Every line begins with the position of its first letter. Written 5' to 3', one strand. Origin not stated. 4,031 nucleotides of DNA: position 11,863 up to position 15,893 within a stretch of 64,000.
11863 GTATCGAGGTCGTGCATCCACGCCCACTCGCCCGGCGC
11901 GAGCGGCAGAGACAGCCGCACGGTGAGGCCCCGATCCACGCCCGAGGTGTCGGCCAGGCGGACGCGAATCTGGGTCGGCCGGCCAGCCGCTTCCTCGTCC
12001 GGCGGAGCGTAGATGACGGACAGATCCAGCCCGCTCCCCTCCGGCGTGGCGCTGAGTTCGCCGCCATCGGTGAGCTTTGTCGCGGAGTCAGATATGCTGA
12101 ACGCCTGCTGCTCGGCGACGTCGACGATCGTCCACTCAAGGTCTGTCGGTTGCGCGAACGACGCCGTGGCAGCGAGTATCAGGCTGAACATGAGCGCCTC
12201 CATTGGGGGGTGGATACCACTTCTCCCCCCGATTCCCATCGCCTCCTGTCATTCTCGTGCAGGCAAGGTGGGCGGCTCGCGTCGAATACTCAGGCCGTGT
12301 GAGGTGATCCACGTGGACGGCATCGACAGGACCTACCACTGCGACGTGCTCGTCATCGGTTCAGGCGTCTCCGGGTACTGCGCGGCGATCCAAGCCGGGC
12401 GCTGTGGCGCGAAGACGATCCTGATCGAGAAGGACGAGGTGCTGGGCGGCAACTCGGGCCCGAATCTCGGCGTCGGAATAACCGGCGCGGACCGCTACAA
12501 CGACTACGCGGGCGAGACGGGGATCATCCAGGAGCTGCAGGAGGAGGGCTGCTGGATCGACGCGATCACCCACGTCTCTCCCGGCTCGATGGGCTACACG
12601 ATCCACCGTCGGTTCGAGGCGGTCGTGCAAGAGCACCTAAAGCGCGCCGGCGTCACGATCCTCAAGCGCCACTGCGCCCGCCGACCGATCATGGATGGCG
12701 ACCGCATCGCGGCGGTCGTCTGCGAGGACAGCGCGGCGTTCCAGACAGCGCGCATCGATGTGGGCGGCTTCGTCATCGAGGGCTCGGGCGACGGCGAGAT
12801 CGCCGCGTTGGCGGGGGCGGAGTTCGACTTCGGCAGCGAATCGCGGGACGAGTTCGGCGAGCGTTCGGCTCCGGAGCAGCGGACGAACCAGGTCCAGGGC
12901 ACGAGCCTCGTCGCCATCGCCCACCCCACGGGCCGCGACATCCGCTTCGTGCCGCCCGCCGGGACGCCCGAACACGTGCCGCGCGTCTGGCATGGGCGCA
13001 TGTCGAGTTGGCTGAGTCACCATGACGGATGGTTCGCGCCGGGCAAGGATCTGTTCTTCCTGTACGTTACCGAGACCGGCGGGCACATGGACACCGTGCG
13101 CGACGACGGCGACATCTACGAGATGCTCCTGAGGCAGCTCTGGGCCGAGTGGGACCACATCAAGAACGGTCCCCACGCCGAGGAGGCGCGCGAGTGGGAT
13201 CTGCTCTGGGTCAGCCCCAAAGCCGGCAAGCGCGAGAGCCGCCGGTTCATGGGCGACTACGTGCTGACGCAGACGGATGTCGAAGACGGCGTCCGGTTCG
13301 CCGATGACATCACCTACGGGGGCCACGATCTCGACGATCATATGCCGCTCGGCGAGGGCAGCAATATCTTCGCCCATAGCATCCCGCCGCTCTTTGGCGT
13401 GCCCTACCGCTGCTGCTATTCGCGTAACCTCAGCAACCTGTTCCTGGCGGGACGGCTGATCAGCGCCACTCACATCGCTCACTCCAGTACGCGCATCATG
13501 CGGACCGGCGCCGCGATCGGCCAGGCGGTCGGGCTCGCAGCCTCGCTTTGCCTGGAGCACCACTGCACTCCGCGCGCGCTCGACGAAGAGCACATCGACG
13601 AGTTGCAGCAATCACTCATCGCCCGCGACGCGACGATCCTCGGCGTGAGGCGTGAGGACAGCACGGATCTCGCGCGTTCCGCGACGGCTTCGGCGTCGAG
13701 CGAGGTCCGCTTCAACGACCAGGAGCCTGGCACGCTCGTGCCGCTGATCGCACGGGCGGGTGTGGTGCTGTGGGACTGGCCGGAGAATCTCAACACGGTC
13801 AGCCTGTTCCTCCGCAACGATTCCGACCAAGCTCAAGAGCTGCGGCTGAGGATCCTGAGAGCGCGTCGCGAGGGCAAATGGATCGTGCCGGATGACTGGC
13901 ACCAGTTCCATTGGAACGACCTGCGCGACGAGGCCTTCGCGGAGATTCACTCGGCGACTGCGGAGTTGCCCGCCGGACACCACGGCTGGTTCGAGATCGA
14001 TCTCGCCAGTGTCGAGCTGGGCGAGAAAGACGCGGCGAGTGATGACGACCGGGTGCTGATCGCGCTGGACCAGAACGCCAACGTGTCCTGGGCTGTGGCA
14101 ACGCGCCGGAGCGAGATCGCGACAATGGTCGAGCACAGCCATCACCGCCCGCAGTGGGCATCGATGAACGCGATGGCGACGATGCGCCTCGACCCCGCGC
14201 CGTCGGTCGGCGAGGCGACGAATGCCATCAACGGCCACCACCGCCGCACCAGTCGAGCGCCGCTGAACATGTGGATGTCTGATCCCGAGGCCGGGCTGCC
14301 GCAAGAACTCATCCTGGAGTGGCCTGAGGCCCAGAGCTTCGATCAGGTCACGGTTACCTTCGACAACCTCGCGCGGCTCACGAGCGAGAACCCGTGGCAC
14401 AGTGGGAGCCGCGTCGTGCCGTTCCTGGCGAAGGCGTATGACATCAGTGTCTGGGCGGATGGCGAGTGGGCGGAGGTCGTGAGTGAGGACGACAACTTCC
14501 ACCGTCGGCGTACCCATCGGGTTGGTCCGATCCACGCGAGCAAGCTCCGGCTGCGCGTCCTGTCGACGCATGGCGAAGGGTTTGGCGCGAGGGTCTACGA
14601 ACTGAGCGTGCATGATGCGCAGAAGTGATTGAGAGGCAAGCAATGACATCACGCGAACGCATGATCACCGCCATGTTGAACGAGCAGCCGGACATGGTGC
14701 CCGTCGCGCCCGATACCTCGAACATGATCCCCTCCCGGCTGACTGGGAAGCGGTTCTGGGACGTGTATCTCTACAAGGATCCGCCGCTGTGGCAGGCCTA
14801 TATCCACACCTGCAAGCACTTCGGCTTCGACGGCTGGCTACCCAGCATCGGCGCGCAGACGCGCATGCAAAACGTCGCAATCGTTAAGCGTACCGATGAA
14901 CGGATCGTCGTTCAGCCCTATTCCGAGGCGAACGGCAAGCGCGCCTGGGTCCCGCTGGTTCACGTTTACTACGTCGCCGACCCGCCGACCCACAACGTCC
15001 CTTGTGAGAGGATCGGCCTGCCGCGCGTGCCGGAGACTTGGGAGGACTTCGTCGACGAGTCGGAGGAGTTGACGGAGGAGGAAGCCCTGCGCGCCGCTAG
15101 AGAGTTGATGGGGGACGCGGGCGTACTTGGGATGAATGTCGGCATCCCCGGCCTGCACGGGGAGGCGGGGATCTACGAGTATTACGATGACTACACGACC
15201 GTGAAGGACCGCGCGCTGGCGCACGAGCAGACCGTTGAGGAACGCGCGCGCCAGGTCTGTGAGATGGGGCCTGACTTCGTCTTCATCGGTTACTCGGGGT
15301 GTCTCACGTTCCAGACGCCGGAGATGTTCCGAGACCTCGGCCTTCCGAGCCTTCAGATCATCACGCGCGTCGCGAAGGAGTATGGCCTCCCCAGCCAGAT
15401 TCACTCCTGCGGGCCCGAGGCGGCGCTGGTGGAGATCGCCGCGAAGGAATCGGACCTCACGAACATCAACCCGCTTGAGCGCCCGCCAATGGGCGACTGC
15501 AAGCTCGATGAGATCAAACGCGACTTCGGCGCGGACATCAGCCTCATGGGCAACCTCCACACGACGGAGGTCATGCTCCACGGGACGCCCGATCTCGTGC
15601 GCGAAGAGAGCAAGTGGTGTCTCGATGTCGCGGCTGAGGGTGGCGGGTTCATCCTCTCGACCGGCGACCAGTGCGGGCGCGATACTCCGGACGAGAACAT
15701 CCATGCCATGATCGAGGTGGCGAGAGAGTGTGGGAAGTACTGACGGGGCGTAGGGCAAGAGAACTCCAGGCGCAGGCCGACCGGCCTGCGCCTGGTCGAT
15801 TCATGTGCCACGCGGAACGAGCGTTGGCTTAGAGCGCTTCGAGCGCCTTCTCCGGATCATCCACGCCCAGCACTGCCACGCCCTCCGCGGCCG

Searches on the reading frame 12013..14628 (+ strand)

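Call 12: search_protein_families(library=pfam, proteins=[window:12013-14628:+], max_evalue=0.001)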
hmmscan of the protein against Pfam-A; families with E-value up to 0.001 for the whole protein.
window:12013-14628:+ (871 aa): 5 families
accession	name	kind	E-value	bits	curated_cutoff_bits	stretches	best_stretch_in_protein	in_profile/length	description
PF12831.13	FAD_oxidored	-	8.8e-75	253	27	1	111-535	1-416/416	FAD dependent oxidoreductase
PF00890.30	FAD_binding_2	-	1.9e-09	37.7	20.4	1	111-148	1-38/414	FAD binding domain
PF01266.30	DAO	-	1.4e-06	28.5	27.9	1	111-173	1-58/353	FAD dependent oxidoreductase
PF13450.12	NAD_binding_8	-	5.6e-05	23.8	21.9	1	114-148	1-35/68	NAD(P)-binding Rossmann-like domain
PF07992.20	Pyr_redox_2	-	8e-05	22.6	26.1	1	111-147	2-39/291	Pyridine nucleotide-disulphide oxidoreductase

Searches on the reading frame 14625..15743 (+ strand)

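Call 12: search_protein_families(library=pfam, proteins=[window:14625-15743:+], max_evalue=0.001)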
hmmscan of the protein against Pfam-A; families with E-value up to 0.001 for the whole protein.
window:14625-15743:+ (372 aa): 1 family
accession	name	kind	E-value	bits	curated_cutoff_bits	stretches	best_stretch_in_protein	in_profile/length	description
PF01208.23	URO-D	-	1.7e-17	63.9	23.9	1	204-368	187-345/346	Uroporphyrinogen decarboxylase (URO-D)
